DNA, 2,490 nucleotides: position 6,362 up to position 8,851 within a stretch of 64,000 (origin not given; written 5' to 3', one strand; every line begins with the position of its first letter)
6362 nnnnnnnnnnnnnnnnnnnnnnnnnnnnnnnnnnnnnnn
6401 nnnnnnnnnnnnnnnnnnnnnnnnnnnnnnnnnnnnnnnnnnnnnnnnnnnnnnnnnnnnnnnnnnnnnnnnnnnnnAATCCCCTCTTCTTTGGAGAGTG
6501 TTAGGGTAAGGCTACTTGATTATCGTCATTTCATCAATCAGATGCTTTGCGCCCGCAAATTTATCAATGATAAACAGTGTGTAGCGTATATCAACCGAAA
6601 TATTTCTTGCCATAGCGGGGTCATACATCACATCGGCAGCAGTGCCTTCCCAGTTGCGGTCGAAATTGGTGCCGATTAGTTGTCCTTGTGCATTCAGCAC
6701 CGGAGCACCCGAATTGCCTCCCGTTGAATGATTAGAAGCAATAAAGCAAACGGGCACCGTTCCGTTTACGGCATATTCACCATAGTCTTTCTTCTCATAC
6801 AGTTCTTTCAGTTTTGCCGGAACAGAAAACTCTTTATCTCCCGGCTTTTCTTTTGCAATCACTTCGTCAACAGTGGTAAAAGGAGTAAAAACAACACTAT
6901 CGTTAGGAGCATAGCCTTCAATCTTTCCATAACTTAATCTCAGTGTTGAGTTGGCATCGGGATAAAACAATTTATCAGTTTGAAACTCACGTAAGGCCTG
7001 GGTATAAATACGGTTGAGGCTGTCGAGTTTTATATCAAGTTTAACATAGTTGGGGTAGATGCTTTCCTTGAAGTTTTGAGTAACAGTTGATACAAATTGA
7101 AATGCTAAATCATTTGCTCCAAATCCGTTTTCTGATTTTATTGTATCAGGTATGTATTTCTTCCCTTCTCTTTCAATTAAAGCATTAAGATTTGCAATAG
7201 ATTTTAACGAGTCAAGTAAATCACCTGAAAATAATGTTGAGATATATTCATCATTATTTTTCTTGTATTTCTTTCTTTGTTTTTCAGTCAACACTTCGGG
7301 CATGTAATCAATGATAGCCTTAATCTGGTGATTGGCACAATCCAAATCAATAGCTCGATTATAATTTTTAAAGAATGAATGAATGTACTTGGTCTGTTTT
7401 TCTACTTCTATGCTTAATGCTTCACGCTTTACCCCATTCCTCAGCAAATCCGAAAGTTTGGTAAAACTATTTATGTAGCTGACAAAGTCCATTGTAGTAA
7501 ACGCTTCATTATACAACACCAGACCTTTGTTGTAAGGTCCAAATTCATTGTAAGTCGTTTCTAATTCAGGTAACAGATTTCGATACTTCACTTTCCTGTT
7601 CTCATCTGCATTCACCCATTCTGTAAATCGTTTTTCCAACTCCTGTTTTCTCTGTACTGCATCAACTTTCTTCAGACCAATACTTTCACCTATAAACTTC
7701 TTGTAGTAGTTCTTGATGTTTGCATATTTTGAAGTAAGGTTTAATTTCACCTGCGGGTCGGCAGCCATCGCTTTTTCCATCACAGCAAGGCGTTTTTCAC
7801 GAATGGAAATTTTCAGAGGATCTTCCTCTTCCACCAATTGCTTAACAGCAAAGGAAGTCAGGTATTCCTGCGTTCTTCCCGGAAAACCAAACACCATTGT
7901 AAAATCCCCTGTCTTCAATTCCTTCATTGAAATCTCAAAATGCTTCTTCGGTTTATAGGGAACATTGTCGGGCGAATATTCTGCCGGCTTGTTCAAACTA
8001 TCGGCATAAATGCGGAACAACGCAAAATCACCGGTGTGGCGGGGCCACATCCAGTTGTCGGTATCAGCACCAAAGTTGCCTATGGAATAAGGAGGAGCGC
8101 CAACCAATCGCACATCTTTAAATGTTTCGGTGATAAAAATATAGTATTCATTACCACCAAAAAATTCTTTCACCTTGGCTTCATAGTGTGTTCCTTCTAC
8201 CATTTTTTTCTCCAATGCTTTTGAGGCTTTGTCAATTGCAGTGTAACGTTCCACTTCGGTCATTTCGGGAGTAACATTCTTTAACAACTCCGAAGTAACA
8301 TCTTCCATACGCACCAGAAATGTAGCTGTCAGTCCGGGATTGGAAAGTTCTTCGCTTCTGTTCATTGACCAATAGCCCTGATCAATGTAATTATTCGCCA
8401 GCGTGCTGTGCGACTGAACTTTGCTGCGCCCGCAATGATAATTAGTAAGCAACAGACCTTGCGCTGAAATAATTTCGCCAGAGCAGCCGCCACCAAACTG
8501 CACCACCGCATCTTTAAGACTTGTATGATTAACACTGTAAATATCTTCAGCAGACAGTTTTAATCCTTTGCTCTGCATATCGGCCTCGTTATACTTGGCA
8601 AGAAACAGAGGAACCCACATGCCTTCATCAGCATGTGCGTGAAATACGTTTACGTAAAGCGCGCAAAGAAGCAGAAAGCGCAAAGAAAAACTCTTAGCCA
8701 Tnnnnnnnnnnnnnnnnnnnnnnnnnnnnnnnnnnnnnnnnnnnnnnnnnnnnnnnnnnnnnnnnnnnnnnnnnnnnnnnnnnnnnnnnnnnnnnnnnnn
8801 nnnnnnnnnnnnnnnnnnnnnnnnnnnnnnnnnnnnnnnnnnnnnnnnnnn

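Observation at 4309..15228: An 11-gene translationally coupled operon: an aryl-polyene/flexirubin-type lipid pathway with an S46 dipeptidyl-peptidase and a WG-repeat protein appended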

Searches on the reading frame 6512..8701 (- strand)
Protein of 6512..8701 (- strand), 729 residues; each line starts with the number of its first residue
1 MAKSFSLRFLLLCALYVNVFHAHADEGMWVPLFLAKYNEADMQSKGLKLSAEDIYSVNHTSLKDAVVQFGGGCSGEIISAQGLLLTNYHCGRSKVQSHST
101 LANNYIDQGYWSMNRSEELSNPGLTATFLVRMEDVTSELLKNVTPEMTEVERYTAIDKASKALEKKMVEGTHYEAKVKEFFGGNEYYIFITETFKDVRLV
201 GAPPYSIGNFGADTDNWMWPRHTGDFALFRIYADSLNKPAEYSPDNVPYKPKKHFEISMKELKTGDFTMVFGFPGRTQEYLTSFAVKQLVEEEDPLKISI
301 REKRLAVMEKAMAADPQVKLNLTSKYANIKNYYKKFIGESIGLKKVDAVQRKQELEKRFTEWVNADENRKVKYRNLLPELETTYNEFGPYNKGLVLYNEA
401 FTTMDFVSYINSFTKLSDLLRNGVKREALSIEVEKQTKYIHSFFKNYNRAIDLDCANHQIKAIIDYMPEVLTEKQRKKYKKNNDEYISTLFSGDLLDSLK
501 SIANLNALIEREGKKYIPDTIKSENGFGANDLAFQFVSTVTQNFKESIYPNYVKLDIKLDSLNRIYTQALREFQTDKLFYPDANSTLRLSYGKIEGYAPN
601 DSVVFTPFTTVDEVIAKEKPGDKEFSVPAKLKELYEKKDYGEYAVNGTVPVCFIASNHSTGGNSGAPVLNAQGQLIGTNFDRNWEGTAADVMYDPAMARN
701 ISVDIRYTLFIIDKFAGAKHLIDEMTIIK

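Call 3: search_protein_families(library=pfam, proteins=[window:6512-8701:-], max_evalue=0.01)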
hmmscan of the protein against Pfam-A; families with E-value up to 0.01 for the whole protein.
window:6512-8701:- (729 aa): 3 families
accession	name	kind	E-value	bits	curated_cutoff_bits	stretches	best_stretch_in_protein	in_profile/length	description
PF10459.15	Peptidase_S46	-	2e-218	727.9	22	1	24-727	1-698/698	Peptidase S46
PF13365.12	Trypsin_2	-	1e-06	30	27.6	0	656-677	122-143/144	Trypsin-like peptidase domain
PF00089.32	Trypsin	-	0.00076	19.8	20.6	0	65-96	16-51/220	Trypsin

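Call 7: search_protein_families(library=ncbifam, proteins=[window:6512-8701:-], max_evalue=0.001)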
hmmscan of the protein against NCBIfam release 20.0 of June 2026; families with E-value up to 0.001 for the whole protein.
window:6512-8701:- (729 aa): 1 family
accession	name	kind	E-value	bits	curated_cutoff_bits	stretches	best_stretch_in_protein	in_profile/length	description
NF053519.1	DipepPtdsDpp7Prph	equivalog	4.2e-182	607.3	1200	1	12-727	8-707/708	dipeptidyl-peptidase Dpp7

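Call 20: find_homologous_proteins(query=window:6512-8701:-, max_evalue=1e-20)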
Query window:6512-8701:- (729 aa): 8000 proteins with E <= 1e-20 among 8000 candidates; the best 120 are listed.
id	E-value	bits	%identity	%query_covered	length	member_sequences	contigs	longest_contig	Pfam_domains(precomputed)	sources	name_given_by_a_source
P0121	0.0e+0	1617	98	100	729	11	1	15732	PF13365.13,PF10459.16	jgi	jgi:hypothetical protein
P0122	0.0e+0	1584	95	100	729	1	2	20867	PF13365.13,PF10459.16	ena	-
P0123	0.0e+0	1509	90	100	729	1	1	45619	PF13365.13,PF10459.16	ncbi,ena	-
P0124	0.0e+0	1479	88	100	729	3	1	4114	PF13365.13,PF10459.16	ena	-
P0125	0.0e+0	1433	86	99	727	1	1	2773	PF13365.13,PF10459.16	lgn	-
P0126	0.0e+0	1424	85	100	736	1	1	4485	PF10459.16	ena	-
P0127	0.0e+0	1424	85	100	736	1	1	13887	PF10459.16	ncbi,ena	-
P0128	0.0e+0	1402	84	100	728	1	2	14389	PF13365.13,PF10459.16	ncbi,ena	-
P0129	0.0e+0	1401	84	99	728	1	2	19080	PF13365.13,PF10459.16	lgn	-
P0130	0.0e+0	1398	83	100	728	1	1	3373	PF13365.13,PF10459.16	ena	-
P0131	0.0e+0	1397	83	100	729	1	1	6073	PF13365.13,PF10459.16,PF00089.33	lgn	-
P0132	0.0e+0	1389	83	99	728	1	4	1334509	PF13365.13,PF10459.16,PF00089.33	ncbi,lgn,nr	ncbi:MAG: Asp/Glu-specific dipeptidyl-peptidase [Bacteroidia bacterium]|nr:Asp/Glu-specific dipeptid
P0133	0.0e+0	1363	80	99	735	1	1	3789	PF13365.13,PF10459.16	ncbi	-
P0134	0.0e+0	1309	78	100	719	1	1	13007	PF13365.13,PF10459.16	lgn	-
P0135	0.0e+0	1293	79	100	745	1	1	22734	PF13365.13,PF10459.16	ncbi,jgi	jgi:ribosome-associated translation inhibitor RaiA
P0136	0.0e+0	1263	76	100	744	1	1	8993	PF13365.13,PF10459.16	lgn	-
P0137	0.0e+0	1232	75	98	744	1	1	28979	PF13365.13,PF10459.16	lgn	-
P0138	0.0e+0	1219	72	100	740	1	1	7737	PF13365.13,PF10459.16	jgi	-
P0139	0.0e+0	1193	73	100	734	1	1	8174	PF13365.13,PF10459.16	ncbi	-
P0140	0.0e+0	1035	63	99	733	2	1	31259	PF13365.13,PF10459.16,PF00089.33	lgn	-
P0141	2.4e-240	818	52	100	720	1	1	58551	PF13365.13,PF10459.16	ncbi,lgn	-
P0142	2.5e-237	808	51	99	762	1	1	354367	PF13365.13,PF10459.16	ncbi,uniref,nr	ncbi:S46 family peptidase [uncultured Pontibacter sp.]|uniref:S46 family peptidase n=1 Tax=unculture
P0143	4.4e-236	804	50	99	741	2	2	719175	PF13365.13,PF10459.16,PF00089.33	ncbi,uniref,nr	ncbi:S46 family peptidase [Rufibacter roseus]|uniref:Dipeptidyl-peptidase n=1 Tax=Rufibacter roseus 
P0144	9.7e-236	803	50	97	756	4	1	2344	PF13365.13,PF10459.16,PF00089.33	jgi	jgi:hypothetical protein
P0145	2.0e-235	801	51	99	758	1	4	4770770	PF13365.13,PF10459.16,PF00089.33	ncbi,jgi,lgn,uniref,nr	ncbi:S46 family peptidase [Pontibacter actiniarum]|uniref:Dipeptidyl-peptidase n=1 Tax=Pontibacter a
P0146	3.3e-235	801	50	97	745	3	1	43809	PF13365.13,PF10459.16,PF00089.33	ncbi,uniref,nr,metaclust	ncbi:S46 family peptidase [Rufibacter ruber]|uniref:S46 family peptidase n=1 Tax=Rufibacter ruber Ta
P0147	4.8e-235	800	51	99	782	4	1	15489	PF13365.13,PF10459.16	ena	-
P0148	5.5e-235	800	50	99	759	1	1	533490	PF13365.13,PF10459.16,PF00089.33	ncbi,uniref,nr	ncbi:S46 family peptidase [Pontibacter anaerobius]|uniref:Dipeptidyl-peptidase n=1 Tax=Pontibacter a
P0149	1.2e-234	799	50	97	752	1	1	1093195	PF13365.13,PF10459.16,PF00089.33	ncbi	ncbi:S46 family peptidase [Hymenobacter sp. HD11105]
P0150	2.9e-234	798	51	99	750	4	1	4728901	PF13365.13,PF10459.16,PF00089.33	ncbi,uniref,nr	ncbi:S46 family peptidase [Hymenobacter radiodurans]|uniref:S46 family peptidase n=1 Tax=Hymenobacte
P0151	4.3e-234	797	50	100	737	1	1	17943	PF10459.16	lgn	-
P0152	9.0e-234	796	51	99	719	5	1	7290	PF13365.13,PF10459.16,PF00089.33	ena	-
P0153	9.9e-234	796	50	99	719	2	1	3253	PF13365.13,PF10459.16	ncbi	-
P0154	1.9e-233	795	51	97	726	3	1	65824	PF10459.16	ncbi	-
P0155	4.1e-233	794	50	99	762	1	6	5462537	PF13365.13,PF10459.16,PF00089.33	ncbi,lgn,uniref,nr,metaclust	ncbi:S46 family peptidase [Pontibacter korlensis]|uniref:Dipeptidyl-peptidase n=1 Tax=Pontibacter ko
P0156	7.2e-233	793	50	99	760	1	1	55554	PF13365.13,PF10459.16,PF00089.33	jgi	jgi:hypothetical protein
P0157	7.9e-233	793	49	99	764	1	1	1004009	PF13365.13,PF10459.16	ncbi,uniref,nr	ncbi:S46 family peptidase [Pontibacter arcticus]|uniref:Dipeptidyl-peptidase n=1 Tax=Pontibacter arc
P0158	1.0e-232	793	48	99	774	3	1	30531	PF13365.13,PF10459.16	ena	-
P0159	1.0e-232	792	49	99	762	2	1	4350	PF13365.13,PF10459.16,PF00089.33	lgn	-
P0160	1.2e-232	792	51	98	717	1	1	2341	PF13365.13,PF10459.16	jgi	jgi:hypothetical protein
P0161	1.7e-232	792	49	99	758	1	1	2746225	PF13365.13,PF10459.16,PF00089.33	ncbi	ncbi:S46 family peptidase [Rufibacter soli]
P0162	3.0e-232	791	49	99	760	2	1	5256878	PF13365.13,PF10459.16,PF00089.33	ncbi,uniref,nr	ncbi:S46 family peptidase [Pontibacter sp. SGAir0037]|uniref:S46 family peptidase n=1 Tax=Pontibacte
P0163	3.1e-232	791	50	97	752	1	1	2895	PF13365.13,PF10459.16,PF00089.33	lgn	-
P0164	4.7e-232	790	49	99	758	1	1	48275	PF13365.13,PF10459.16,PF00089.33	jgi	jgi:hypothetical protein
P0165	6.2e-232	790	49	100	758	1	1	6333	PF13365.13,PF10459.16,PF00089.33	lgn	-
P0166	6.5e-232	790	50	97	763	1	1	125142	PF10459.16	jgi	jgi:hypothetical protein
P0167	6.6e-232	790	49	99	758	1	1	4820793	PF13365.13,PF10459.16,PF00089.33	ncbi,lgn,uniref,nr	ncbi:S46 family peptidase [Rufibacter radiotolerans]|uniref:S46 family peptidase n=1 Tax=Rufibacter 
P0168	7.6e-232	790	50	99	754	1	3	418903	PF13365.13,PF10459.16,PF00089.33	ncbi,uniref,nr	ncbi:S46 family peptidase [Rufibacter glacialis]|uniref:Dipeptidyl-peptidase n=1 Tax=Rufibacter glac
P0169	8.7e-232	789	50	99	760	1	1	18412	PF13365.13,PF10459.16,PF00089.33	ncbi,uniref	ncbi:S46 family peptidase [Pontibacter rugosus]|uniref:Dipeptidyl-peptidase n=1 Tax=Pontibacter rugo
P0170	1.4e-231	789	49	99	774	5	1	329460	PF13365.13,PF10459.16,PF00089.33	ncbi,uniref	ncbi:S46 family peptidase [Pontibacter sp. H249]|uniref:S46 family peptidase n=1 Tax=Pontibacter sp.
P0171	1.5e-231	789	49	99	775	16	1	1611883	PF13365.13,PF10459.16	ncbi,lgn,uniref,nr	ncbi:S46 family peptidase [Pontibacter ramchanderi]|uniref:Dipeptidyl-peptidase n=1 Tax=Pontibacter 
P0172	2.5e-231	788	49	99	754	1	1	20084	PF13365.13,PF10459.16,PF00089.33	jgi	jgi:hypothetical protein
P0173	2.6e-231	788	49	99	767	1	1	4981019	PF13365.13,PF10459.16,PF00089.33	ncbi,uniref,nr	ncbi:S46 family peptidase [Pontibacter kalidii]|uniref:S46 family peptidase n=1 Tax=Pontibacter kali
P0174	2.6e-231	788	52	94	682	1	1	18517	PF13365.13,PF10459.16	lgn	-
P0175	4.2e-231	787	50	97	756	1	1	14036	PF13365.13,PF10459.16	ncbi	-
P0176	1.0e-230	786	49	99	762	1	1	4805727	PF13365.13,PF10459.16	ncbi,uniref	ncbi:S46 family peptidase [Pontibacter sp. MBLB2868]|uniref:S46 family peptidase n=1 Tax=Pontibacter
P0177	1.1e-230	786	50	97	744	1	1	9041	PF13365.13,PF10459.16,PF00089.33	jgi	jgi:hypothetical protein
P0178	1.1e-230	786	75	65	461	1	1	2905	PF10459.16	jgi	jgi:hypothetical protein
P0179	1.3e-230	786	50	97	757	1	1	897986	PF13365.13,PF10459.16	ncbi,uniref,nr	ncbi:S46 family peptidase [Adhaeribacter soli]|uniref:Dipeptidyl-peptidase n=1 Tax=Adhaeribacter sol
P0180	1.6e-230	785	50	98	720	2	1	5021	PF13365.13,PF10459.16,PF00089.33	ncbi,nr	ncbi:MAG: S46 family peptidase [Bacteroidales bacterium]|nr:S46 family peptidase [Bacteroidales bact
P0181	1.7e-230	785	50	97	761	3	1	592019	PF13365.13,PF10459.16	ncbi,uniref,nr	ncbi:S46 family peptidase [Adhaeribacter sp. BT258]|uniref:Dipeptidyl-peptidase n=1 Tax=Adhaeribacte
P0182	2.3e-230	785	50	99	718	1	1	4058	PF13365.13,PF10459.16,PF00089.33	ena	-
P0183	3.0e-230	784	50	99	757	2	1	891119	PF13365.13,PF10459.16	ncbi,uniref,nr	ncbi:S46 family peptidase [Pontibacter oryzae]|uniref:Dipeptidyl-peptidase n=1 Tax=Pontibacter oryza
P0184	3.4e-230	784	49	98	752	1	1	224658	PF13365.13,PF10459.16,PF00089.33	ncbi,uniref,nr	ncbi:S46 family peptidase [Hymenobacter sp. BT635]|uniref:Dipeptidyl-peptidase n=1 Tax=Hymenobacter 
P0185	4.5e-230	784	49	99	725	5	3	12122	PF13365.13,PF10459.16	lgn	-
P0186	4.7e-230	784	48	99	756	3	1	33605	PF13365.13,PF10459.16,PF00089.33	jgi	jgi:hypothetical protein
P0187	5.7e-230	783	50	97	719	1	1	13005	PF13365.13,PF10459.16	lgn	-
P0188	7.2e-230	783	49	100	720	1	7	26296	PF10459.16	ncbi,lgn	-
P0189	7.7e-230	783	49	99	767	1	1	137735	PF13365.13,PF10459.16,PF00089.33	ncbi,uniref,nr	ncbi:S46 family peptidase [Pontibacter fetidus]|uniref:Dipeptidyl-peptidase n=1 Tax=Pontibacter feti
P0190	8.6e-230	783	50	100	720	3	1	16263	PF13365.13,PF10459.16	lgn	-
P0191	1.3e-229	782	47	100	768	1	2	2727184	PF13365.13,PF10459.16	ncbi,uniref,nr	ncbi:S46 family peptidase [Pontibacter ruber]|uniref:Dipeptidyl-peptidase n=1 Tax=Pontibacter ruber 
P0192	1.4e-229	782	50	99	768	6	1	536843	PF13365.13,PF10459.16,PF00089.33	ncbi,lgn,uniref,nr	ncbi:peptidase S46-like protein [Pontibacter mucosus]|uniref:Dipeptidyl-peptidase n=1 Tax=Pontibacte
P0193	1.6e-229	782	49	100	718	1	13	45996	PF13365.13,PF10459.16,PF00089.33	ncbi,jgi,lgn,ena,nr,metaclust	ncbi:MAG: S46 family peptidase [Bacteroidetes bacterium]|jgi:hypothetical protein|nr:S46 family pept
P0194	1.9e-229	782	49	99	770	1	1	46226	PF13365.13,PF10459.16,PF00089.33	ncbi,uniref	ncbi:S46 family peptidase [Pontibacter populi]|uniref:Dipeptidyl-peptidase n=1 Tax=Pontibacter popul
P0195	2.6e-229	781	49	97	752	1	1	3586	PF13365.13,PF10459.16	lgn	-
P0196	3.4e-229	781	48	99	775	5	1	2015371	PF13365.13,PF10459.16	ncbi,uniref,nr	ncbi:S46 family peptidase [Pontibacter indicus]|uniref:Dipeptidyl-peptidase n=1 Tax=Pontibacter indi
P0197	3.9e-229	781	50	99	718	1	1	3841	PF13365.13,PF10459.16,PF00089.33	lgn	-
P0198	5.4e-229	780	49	99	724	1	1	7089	PF10459.16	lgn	-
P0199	5.4e-229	780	49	97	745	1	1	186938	PF13365.13,PF10459.16,PF00089.33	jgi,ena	-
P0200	5.7e-229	780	50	97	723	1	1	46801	PF13365.13,PF10459.16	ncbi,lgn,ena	-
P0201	7.2e-229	780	50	97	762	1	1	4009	PF10459.16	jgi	jgi:hypothetical protein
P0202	7.4e-229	780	49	99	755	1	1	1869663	PF13365.13,PF10459.16,PF00089.33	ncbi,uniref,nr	ncbi:S46 family peptidase [Rufibacter hautae]|uniref:Dipeptidyl-peptidase n=1 Tax=Rufibacter hautae 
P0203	8.2e-229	780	51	97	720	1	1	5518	PF13365.13,PF10459.16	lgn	-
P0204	9.2e-229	779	49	99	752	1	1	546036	PF13365.13,PF10459.16,PF00089.33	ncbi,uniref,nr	ncbi:S46 family peptidase [Hymenobacter sp. BT186]|uniref:Dipeptidyl-peptidase n=1 Tax=Hymenobacter 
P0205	1.0e-228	779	48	99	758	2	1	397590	PF13365.13,PF10459.16,PF00089.33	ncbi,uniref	ncbi:S46 family peptidase [Rufibacter immobilis]|uniref:S46 family peptidase n=1 Tax=Rufibacter immo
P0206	1.0e-228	779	49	98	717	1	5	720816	PF13365.13,PF10459.16,PF00089.33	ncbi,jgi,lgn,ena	jgi:hypothetical protein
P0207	1.1e-228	779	49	100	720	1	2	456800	PF10459.16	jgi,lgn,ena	-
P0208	1.4e-228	779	49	100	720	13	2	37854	PF13365.13,PF10459.16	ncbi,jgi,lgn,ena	jgi:hypothetical protein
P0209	1.4e-228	779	49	97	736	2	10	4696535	PF13365.13,PF10459.16,PF00089.33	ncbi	-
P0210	1.5e-228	779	49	97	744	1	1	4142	PF10459.16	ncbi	ncbi:MAG: S46 family peptidase [Rufibacter sp.]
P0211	1.9e-228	778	48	100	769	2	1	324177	PF13365.13,PF10459.16,PF00089.33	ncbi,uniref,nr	ncbi:S46 family peptidase [Pontibacter vulgaris]|uniref:S46 family peptidase n=1 Tax=Pontibacter vul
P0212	2.1e-228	778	50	99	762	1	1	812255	PF13365.13,PF10459.16,PF00089.33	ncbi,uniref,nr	ncbi:S46 family peptidase [Pontibacter mangrovi]|uniref:Dipeptidyl-peptidase n=1 Tax=Pontibacter man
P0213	2.3e-228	778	50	99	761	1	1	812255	PF13365.13,PF10459.16,PF00089.33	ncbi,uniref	ncbi:S46 family peptidase [Pontibacter mangrovi]|uniref:S46 family peptidase n=1 Tax=Pontibacter man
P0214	2.8e-228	778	47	99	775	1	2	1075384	PF13365.13,PF10459.16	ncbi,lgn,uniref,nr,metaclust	ncbi:S46 family peptidase [Pontibacter roseus]|uniref:S46 family peptidase n=1 Tax=Pontibacter roseu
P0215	3.0e-228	778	51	96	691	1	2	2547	PF13365.13,PF10459.16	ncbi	-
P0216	4.8e-228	777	49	99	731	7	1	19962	PF10459.16,PF00089.33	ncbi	-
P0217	5.4e-228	777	49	99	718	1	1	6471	PF13365.13,PF10459.16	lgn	-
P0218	5.5e-228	777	48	99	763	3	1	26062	PF13365.13,PF10459.16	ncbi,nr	ncbi:MAG: S46 family peptidase [Hymenobacteraceae bacterium]|nr:S46 family peptidase [Hymenobacterac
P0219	1.0e-227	776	49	97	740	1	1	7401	PF13365.13,PF10459.16,PF00089.33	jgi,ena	-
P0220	1.0e-227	776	49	99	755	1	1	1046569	PF13365.13,PF10459.16,PF00089.33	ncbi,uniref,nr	ncbi:S46 family peptidase [Rufibacter aurantiacus]|uniref:S46 family peptidase n=1 Tax=Rufibacter au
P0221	1.1e-227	776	49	99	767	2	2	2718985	PF13365.13,PF10459.16,PF00089.33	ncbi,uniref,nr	ncbi:S46 family peptidase [Pontibacter sp. KCTC 32443]|uniref:S46 family peptidase n=1 Tax=Pontibact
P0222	1.1e-227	776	50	99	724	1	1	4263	PF10459.16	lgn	-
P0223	1.2e-227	776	49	97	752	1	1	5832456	PF13365.13,PF10459.16,PF00089.33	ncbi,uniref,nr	ncbi:S46 family peptidase [Hymenobacter cellulosilyticus]|uniref:Dipeptidyl-peptidase n=1 Tax=Hymeno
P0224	1.2e-227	776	48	99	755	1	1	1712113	PF13365.13,PF10459.16,PF00089.33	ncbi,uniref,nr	ncbi:S46 family peptidase [Rufibacter roseolus]|uniref:S46 family peptidase n=1 Tax=Rufibacter roseo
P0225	1.2e-227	776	49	97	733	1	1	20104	PF13365.13,PF10459.16,PF00089.33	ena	-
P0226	1.5e-227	775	49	99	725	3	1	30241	PF13365.13,PF10459.16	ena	-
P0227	1.7e-227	775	50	97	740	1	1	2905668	PF13365.13,PF10459.16,PF00089.33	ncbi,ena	-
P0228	2.3e-227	775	49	97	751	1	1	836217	PF13365.13,PF10459.16,PF00089.33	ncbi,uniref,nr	ncbi:S46 family peptidase [Hymenobacter wooponensis]|uniref:Dipeptidyl-peptidase n=1 Tax=Hymenobacte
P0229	2.5e-227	775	49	97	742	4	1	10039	PF13365.13,PF10459.16,PF00089.33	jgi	jgi:hypothetical protein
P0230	3.0e-227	774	50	100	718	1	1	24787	PF13365.13,PF10459.16,PF00089.33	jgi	jgi:hypothetical protein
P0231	3.4e-227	774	50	99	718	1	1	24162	PF13365.13,PF10459.16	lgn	-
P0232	3.9e-227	774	48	99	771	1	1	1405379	PF13365.13,PF10459.16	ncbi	-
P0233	4.2e-227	774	50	97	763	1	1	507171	PF13365.13,PF10459.16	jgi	jgi:hypothetical protein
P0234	4.4e-227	774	49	98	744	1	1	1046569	PF13365.13,PF10459.16,PF00089.33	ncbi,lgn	-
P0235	4.8e-227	774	50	97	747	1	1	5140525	PF13365.13,PF10459.16,PF00089.33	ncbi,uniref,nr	ncbi:S46 family peptidase [Hymenobacter aerilatus]|uniref:Dipeptidyl-peptidase n=1 Tax=Hymenobacter 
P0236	5.5e-227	774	49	98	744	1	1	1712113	PF13365.13,PF10459.16,PF00089.33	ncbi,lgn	-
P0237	5.7e-227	774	50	97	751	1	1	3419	PF13365.13,PF10459.16,PF00089.33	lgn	-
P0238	6.3e-227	773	50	100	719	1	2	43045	PF13365.13,PF10459.16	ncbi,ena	-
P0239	7.3e-227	773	50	99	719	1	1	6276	PF13365.13,PF10459.16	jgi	jgi:hypothetical protein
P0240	7.3e-227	773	49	100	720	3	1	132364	PF10459.16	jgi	jgi:hypothetical protein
